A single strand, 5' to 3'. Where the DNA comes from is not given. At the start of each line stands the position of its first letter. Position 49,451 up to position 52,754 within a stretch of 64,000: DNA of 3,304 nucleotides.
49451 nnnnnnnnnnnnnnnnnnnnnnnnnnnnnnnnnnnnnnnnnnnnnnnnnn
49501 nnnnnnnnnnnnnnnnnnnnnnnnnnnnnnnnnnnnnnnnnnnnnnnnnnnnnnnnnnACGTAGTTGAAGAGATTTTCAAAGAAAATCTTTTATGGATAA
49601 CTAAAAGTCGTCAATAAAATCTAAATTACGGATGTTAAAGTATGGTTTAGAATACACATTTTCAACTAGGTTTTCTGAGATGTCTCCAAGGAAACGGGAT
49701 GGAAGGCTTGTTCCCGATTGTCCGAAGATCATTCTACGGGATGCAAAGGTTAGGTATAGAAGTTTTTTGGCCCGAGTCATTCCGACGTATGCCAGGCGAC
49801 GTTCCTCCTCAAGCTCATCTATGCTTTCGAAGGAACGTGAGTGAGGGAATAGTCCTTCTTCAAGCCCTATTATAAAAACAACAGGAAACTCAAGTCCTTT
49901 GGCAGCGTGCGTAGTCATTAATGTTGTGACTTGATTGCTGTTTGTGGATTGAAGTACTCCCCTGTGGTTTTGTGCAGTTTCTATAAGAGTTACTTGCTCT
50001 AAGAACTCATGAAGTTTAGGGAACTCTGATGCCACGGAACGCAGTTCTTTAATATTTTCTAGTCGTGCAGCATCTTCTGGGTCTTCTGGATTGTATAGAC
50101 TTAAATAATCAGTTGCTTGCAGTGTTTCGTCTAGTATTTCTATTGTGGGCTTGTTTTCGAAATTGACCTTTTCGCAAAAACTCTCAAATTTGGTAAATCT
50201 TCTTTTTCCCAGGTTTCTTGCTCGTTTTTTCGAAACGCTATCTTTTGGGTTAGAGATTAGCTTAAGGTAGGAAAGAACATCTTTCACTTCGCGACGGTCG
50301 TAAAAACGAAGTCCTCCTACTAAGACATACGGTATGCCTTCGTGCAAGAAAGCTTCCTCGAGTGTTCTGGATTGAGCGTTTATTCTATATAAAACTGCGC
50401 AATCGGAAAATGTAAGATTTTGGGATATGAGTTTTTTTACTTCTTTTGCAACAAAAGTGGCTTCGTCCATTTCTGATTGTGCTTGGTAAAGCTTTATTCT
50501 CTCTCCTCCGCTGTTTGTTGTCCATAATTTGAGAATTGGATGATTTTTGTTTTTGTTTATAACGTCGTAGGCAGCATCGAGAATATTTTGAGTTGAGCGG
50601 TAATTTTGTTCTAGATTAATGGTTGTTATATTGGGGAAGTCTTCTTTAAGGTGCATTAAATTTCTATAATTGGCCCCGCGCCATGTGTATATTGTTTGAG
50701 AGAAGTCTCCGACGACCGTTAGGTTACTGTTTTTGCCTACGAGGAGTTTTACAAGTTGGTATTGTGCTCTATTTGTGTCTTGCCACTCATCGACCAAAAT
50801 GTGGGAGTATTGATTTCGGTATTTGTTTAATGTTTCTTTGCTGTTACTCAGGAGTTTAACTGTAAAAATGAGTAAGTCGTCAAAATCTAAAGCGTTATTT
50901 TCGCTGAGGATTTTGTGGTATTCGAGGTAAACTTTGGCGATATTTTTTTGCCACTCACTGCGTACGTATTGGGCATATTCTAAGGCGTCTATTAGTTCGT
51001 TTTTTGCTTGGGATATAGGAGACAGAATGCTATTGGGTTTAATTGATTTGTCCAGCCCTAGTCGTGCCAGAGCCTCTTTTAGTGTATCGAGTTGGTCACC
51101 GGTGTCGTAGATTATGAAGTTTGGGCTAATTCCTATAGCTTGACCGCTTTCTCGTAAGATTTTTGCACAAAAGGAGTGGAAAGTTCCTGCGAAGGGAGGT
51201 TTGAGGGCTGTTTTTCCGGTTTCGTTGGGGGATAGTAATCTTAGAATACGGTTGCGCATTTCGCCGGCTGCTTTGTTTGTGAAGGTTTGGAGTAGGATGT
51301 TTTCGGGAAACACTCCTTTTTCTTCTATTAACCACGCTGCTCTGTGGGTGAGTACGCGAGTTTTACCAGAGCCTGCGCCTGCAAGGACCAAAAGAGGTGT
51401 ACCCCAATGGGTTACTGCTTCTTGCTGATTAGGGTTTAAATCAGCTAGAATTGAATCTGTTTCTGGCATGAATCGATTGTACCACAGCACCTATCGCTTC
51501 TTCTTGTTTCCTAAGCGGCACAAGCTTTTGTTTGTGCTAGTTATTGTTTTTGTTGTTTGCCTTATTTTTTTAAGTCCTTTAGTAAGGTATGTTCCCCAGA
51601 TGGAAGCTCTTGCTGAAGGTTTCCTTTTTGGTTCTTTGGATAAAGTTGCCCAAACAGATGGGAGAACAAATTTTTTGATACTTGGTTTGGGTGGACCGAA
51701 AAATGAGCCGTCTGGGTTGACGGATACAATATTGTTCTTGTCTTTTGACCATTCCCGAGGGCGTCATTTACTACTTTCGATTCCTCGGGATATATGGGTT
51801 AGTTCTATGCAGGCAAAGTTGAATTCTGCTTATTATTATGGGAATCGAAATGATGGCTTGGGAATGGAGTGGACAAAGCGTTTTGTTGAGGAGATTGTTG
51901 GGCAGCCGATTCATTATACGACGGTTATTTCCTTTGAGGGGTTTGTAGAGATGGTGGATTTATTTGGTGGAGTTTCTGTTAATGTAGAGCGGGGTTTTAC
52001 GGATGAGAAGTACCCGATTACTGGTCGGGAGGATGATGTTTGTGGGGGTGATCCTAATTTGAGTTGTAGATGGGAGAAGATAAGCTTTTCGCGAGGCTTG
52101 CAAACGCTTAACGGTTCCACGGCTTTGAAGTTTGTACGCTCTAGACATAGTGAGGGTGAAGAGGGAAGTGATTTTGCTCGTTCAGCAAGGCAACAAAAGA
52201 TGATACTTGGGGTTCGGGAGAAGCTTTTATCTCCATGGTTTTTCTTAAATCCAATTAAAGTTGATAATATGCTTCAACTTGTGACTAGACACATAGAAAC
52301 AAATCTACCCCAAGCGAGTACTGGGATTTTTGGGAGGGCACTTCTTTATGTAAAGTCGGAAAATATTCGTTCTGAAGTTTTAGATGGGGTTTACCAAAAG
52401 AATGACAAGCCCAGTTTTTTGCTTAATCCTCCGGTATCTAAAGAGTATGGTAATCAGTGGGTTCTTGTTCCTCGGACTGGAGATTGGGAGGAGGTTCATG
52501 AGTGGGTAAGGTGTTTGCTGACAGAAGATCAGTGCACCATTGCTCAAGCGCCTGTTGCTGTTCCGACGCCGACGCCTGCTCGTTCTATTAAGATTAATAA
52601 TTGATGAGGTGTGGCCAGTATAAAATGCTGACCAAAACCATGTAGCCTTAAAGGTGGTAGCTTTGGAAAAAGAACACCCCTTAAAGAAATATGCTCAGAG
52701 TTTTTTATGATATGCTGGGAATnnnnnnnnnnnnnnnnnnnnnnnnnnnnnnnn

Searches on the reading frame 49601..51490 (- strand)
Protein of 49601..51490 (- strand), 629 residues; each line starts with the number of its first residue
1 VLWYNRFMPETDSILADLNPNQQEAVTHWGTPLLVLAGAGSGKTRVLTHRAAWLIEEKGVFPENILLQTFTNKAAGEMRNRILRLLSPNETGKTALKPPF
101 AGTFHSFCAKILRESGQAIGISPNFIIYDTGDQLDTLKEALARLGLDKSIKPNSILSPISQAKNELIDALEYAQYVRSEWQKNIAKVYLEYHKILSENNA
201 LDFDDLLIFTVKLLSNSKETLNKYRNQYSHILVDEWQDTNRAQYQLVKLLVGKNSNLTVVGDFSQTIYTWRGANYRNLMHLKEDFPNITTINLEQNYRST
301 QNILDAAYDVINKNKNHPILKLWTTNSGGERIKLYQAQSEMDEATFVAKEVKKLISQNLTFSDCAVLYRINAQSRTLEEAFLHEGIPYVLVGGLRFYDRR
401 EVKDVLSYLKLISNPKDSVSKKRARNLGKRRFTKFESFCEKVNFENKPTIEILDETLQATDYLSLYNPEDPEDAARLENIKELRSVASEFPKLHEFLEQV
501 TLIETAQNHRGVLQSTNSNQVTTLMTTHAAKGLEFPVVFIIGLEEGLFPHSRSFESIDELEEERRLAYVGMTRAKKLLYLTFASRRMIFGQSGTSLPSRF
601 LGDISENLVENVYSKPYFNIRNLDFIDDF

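Call 17: search_protein_families(library=pfam, proteins=[window:49601-51490:-], max_evalue=0.00001)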
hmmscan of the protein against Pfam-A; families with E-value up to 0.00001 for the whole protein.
window:49601-51490:- (629 aa): 5 families
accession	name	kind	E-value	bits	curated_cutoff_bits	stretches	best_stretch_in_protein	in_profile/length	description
PF00580.27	UvrD-helicase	-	2.2e-86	290.4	23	1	18-286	1-271/271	UvrD/REP helicase N-terminal domain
PF13361.12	UvrD_C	-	1e-69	236.1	25.6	2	291-435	1-150/350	UvrD-like helicase C-terminal domain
PF13245.12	AAA_19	-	3.4e-23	82.7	25.1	1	22-269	1-132/134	AAA domain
PF13538.12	UvrD_C_2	-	4.9e-10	39.6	27.4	1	524-581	4-52/52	UvrD-like helicase C-terminal domain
PF13604.12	AAA_30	-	1.4e-06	28.6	27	0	18-81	2-65/191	AAA domain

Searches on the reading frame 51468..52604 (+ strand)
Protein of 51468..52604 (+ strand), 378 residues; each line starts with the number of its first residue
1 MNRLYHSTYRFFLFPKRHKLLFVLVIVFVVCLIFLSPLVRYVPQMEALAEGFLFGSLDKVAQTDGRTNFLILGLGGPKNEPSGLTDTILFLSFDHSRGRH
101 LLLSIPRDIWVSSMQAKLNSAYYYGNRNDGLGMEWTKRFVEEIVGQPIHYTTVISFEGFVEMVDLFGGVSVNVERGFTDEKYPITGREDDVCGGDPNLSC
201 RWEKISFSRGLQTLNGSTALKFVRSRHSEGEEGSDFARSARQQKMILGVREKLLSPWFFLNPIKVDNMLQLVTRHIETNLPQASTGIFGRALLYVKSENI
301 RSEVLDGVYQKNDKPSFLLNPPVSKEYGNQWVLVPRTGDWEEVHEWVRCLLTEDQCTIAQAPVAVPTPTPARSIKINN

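Call 17: search_protein_families(library=pfam, proteins=[window:51468-52604:+], max_evalue=0.00001)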
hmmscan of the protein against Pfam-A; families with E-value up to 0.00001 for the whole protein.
window:51468-52604:+ (378 aa): 1 family
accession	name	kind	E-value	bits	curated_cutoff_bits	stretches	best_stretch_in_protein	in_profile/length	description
PF03816.19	LytR_cpsA_psr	-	3.4e-30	105.6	24.6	1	85-253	2-148/150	LytR_cpsA_psr family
